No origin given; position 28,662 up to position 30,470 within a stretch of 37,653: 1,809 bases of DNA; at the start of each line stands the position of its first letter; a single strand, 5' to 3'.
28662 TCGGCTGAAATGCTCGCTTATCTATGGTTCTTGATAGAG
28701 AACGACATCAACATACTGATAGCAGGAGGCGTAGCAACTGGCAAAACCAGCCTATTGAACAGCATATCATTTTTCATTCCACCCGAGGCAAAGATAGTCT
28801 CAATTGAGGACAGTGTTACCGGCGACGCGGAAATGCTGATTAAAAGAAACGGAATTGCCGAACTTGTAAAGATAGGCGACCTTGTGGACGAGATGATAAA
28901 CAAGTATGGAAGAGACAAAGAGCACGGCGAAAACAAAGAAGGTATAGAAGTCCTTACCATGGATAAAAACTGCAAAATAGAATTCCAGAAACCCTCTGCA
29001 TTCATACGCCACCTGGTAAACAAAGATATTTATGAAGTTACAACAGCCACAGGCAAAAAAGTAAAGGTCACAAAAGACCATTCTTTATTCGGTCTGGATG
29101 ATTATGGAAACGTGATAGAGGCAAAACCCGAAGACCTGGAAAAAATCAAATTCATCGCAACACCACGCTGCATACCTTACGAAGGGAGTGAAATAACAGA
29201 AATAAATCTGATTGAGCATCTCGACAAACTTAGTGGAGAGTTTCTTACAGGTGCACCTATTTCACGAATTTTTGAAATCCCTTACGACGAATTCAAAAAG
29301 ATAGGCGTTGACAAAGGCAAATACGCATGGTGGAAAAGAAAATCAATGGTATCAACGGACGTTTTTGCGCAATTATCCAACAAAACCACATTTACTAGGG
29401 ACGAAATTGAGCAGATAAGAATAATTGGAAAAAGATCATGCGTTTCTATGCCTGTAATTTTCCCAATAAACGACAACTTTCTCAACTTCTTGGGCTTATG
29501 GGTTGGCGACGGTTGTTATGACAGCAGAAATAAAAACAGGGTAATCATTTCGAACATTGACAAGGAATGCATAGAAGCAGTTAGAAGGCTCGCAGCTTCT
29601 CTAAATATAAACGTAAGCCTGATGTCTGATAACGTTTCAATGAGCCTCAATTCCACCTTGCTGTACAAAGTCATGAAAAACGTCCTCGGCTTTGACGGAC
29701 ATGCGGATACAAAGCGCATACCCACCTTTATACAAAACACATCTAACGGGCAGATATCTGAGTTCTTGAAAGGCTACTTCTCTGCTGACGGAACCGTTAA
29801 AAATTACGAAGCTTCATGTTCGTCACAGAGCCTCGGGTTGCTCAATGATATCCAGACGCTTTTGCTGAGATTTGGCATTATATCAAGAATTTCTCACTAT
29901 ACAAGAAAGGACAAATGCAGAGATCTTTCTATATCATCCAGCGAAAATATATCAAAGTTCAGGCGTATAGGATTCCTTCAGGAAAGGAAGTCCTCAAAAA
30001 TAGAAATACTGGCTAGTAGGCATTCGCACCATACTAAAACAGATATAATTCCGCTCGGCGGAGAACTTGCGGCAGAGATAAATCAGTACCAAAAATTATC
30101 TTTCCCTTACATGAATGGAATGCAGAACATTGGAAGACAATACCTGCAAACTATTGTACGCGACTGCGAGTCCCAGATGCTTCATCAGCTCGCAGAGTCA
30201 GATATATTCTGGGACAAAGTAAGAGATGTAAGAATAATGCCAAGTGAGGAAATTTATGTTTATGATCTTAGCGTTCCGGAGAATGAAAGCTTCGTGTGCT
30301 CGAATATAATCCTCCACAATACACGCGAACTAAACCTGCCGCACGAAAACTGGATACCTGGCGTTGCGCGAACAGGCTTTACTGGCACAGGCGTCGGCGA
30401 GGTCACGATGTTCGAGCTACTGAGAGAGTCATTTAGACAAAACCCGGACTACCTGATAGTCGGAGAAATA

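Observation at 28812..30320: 503-aa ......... intein inserted exactly in the Walker B / Asp-box of the filament ATPase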

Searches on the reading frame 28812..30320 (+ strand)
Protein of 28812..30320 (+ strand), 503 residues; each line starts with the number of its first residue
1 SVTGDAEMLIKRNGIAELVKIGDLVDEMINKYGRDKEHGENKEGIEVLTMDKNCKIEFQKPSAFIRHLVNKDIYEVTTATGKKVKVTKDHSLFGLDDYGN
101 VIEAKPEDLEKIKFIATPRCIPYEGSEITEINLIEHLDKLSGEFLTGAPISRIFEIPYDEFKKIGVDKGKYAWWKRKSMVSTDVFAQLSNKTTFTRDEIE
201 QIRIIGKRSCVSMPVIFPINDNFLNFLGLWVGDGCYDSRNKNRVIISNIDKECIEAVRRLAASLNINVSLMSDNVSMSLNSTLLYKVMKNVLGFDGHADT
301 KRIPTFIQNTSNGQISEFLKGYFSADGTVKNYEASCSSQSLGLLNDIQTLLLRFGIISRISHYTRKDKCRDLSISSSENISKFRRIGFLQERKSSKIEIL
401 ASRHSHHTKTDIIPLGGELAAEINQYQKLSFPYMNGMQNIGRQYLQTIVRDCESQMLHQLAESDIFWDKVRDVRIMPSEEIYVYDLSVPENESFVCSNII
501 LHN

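Call 4: search_protein_families(library=pfam, proteins=[window:28812-30320:+], max_evalue=0.01)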
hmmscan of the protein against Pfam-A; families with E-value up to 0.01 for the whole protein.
window:28812-30320:+ (503 aa): 3 families
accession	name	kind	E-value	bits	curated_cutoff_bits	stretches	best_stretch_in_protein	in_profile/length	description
PF14890.11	Intein_splicing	-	1.9e-24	86.7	35.8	1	17-503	9-155/155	Intein splicing domain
PF14528.11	LAGLIDADG_3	-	1.1e-23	83.7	22.5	2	315-385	3-79/82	LAGLIDADG-like domain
PF05204.19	Hom_end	-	4.3e-06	27.3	21.1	1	226-274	18-66/110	Homing endonuclease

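Call 6: search_solved_structures(query=window:28812-30320:+, show_alignments=3, max_evalue=0.01)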
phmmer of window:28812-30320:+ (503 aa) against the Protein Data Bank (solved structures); distinct sequences matched with E-value up to 0.01: 13.
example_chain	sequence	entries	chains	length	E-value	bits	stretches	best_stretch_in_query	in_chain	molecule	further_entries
2cw7_A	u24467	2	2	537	7.3e-22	81.2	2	12-135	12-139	Endonuclease PI-PkoII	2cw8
5o9j_A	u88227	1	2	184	4.1e-15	59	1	7-109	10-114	Transcription initiation factor IIB,Transcription initiation factor IIB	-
5o9i_A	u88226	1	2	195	7.6e-14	54.8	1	7-115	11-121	Transcription initiation factor IIB,Transcription initiation factor IIB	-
6rpq_A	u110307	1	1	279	1.1e-07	34.5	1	460-503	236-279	Ubiquitin-like protein SMT3,1108aa long hypothetical cell division control protein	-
6rpp_A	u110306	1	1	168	9.2e-06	28.1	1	16-131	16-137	Cell division control protein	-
7qst_A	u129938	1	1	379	1.1e-05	27.8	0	309-394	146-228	V-type ATP synthase subunit A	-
4o1r_A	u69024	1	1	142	1.2e-05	27.8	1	458-503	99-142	Replicative DNA helicase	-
1mi8_A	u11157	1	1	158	0.00046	22.5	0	456-502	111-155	DnaB intein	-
6frg_A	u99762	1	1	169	0.00047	22.5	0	457-502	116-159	Replicative DNA helicase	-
6frh_A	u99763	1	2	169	0.00047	22.5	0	457-502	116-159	Replicative DNA helicase,Replicative DNA helicase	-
7qss_A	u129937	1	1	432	0.0033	19.7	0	18-93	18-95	V-type ATP synthase alpha chain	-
7qsu_A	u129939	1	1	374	0.0044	19.3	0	18-93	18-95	V-ATPase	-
6fre_A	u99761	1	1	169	0.0071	18.6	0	457-502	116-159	Replicative DNA helicase,Replicative DNA helicase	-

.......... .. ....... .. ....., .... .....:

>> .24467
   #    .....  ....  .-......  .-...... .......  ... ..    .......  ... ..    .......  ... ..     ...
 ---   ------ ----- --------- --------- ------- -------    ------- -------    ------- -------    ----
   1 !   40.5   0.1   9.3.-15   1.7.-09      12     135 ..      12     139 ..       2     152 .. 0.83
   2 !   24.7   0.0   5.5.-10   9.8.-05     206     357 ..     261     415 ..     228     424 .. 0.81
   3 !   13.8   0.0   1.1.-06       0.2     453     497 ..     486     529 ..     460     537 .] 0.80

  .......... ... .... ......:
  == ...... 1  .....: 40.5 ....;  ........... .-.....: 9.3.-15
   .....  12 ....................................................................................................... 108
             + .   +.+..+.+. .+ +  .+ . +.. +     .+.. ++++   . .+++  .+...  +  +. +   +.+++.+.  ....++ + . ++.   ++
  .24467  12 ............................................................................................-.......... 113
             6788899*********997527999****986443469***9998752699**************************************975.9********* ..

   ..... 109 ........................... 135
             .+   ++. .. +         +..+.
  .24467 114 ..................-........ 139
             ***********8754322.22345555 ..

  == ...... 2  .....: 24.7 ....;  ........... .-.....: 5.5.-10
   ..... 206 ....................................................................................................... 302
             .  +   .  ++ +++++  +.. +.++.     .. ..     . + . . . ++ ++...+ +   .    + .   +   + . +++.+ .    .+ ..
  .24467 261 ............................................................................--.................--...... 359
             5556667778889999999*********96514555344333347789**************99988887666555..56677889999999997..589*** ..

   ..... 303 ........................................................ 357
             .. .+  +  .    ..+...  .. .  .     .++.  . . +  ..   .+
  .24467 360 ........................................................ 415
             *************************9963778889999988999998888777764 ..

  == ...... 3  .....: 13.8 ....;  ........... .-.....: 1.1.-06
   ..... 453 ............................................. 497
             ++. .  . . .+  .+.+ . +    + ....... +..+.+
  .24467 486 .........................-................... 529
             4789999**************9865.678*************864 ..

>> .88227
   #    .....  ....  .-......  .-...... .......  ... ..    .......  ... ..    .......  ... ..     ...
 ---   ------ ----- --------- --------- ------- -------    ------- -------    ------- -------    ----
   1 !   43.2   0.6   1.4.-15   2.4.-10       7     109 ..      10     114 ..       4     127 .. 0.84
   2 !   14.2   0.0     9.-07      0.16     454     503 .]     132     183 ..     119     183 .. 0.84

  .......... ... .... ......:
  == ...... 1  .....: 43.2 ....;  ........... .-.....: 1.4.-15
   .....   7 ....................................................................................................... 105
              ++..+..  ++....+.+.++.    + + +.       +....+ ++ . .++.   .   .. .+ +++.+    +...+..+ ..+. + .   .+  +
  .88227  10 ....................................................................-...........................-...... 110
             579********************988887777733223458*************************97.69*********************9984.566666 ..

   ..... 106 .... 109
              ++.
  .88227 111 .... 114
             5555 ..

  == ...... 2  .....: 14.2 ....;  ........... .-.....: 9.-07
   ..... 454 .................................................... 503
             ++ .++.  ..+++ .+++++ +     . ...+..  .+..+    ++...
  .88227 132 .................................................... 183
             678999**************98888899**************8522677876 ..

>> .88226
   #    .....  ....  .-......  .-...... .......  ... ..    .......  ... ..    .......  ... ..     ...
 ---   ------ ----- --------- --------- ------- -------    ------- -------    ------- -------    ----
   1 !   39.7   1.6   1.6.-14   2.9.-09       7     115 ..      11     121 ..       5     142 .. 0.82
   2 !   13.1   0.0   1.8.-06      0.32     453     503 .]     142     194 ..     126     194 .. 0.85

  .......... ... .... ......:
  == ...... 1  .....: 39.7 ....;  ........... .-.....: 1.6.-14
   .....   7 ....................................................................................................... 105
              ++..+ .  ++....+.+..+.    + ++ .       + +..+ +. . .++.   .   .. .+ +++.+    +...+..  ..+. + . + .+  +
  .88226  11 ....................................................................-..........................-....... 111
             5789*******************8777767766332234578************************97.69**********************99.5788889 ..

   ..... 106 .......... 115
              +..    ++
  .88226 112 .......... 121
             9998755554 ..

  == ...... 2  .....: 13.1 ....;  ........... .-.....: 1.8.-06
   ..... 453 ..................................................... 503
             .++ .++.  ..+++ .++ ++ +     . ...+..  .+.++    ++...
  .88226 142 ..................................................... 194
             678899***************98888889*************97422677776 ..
